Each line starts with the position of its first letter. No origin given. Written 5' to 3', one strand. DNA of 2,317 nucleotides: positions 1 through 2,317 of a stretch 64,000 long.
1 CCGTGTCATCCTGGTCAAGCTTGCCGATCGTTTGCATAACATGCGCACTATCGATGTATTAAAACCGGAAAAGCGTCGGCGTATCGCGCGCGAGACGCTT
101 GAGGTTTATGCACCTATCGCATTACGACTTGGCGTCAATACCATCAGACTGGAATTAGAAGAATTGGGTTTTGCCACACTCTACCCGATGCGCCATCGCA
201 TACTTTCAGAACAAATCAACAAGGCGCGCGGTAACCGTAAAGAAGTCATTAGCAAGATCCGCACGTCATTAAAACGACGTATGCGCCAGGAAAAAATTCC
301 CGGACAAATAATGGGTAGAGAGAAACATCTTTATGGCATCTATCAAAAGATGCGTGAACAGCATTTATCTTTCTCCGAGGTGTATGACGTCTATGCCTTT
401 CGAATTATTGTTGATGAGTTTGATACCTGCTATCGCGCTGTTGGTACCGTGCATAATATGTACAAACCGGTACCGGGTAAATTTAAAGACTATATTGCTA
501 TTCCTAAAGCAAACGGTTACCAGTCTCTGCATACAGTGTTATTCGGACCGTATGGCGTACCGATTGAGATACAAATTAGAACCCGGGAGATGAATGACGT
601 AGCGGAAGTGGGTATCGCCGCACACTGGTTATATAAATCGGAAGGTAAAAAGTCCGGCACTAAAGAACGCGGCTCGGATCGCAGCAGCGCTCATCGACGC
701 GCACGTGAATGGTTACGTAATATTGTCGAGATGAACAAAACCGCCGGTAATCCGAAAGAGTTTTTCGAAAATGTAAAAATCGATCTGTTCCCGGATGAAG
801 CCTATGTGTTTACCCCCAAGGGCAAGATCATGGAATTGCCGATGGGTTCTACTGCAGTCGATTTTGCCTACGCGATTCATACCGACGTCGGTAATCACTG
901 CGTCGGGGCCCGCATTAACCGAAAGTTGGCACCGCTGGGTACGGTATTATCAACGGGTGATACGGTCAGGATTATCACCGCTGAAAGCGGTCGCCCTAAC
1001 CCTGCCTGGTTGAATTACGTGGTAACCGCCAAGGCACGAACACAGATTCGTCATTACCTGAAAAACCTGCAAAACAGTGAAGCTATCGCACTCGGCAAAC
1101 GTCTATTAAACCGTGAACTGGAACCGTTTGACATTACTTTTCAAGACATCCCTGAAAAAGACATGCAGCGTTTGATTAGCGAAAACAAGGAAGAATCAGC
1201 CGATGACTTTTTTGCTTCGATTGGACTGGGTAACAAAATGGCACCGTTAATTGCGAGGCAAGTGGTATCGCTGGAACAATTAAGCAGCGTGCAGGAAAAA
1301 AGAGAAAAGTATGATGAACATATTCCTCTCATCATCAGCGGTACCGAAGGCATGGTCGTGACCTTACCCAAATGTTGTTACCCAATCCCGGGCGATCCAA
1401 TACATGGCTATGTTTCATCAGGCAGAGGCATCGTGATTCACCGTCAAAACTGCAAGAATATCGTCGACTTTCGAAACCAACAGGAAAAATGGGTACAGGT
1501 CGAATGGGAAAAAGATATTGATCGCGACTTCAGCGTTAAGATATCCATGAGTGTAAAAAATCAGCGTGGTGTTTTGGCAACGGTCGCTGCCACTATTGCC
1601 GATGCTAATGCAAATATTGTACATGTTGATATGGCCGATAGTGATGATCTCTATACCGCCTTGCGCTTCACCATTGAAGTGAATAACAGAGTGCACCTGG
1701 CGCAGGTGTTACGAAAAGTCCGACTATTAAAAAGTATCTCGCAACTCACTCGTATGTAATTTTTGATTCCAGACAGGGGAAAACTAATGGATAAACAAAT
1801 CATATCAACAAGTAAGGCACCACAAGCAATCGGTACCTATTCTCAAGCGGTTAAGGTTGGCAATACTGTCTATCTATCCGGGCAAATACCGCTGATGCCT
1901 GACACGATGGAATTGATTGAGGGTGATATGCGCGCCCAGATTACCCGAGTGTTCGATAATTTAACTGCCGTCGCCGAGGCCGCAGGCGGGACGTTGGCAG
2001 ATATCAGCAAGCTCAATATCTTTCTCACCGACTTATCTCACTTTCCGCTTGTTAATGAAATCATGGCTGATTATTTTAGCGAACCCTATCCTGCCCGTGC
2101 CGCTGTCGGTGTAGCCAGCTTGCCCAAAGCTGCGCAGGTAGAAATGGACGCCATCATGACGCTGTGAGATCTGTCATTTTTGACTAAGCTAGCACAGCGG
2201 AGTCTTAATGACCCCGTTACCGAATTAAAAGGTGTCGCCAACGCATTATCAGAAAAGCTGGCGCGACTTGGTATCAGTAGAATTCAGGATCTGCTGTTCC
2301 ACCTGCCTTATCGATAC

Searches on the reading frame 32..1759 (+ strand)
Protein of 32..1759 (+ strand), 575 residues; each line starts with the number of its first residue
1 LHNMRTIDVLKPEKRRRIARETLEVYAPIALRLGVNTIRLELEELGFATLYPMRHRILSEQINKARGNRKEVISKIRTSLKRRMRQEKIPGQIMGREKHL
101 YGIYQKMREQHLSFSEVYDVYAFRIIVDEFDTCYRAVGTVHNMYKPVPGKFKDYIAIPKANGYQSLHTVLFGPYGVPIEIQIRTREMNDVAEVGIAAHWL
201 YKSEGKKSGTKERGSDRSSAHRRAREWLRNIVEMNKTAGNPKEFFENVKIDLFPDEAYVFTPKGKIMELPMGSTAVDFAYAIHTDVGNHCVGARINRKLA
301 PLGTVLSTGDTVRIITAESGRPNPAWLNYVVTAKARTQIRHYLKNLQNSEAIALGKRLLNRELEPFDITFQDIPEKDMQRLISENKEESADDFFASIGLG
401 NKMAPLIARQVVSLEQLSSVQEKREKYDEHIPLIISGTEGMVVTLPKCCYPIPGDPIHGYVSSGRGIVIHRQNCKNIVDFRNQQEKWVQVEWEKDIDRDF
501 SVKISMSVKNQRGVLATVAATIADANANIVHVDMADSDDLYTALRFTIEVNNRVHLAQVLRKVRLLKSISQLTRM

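Call 66: search_protein_families(library=pfam, proteins=[window:32-1759:+], max_evalue=0.00001)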
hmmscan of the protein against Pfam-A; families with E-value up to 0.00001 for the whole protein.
window:32-1759:+ (575 aa): 6 families
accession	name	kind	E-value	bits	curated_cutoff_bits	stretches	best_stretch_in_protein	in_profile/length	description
PF04607.23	RelA_SpoT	-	5.2e-42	143.1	27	1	95-205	1-112/113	Region found in RelA / SpoT proteins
PF02824.27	TGS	-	6.7e-23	80.9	22.2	1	258-316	2-60/60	TGS domain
PF13291.12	ACT_4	-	6.9e-15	55.9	27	1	498-574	3-80/80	ACT domain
PF19296.4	RelA_AH_RIS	-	1.1e-13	52.1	23.8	1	329-442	3-113/185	RelA/SpoT, AH and RIS domains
PF01842.31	ACT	-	1.7e-08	34.5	27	1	504-563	3-61/66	ACT domain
PF13328.12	HD_4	-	1.3e-07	31.9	27.2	1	2-35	122-155/156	HD domain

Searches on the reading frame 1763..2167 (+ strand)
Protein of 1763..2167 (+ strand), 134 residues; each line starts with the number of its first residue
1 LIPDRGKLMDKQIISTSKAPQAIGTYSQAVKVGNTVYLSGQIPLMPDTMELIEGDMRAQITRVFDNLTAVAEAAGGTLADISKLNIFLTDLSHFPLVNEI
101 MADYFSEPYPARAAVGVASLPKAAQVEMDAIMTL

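Call 66: search_protein_families(library=pfam, proteins=[window:1763-2167:+], max_evalue=0.00001)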
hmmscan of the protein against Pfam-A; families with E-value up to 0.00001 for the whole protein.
window:1763-2167:+ (134 aa): 1 family
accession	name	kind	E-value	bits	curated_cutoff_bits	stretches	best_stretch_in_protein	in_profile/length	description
PF01042.26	Ribonuc_L-PSP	-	7.1e-37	126.5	27.3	1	17-131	2-118/121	Endoribonuclease L-PSP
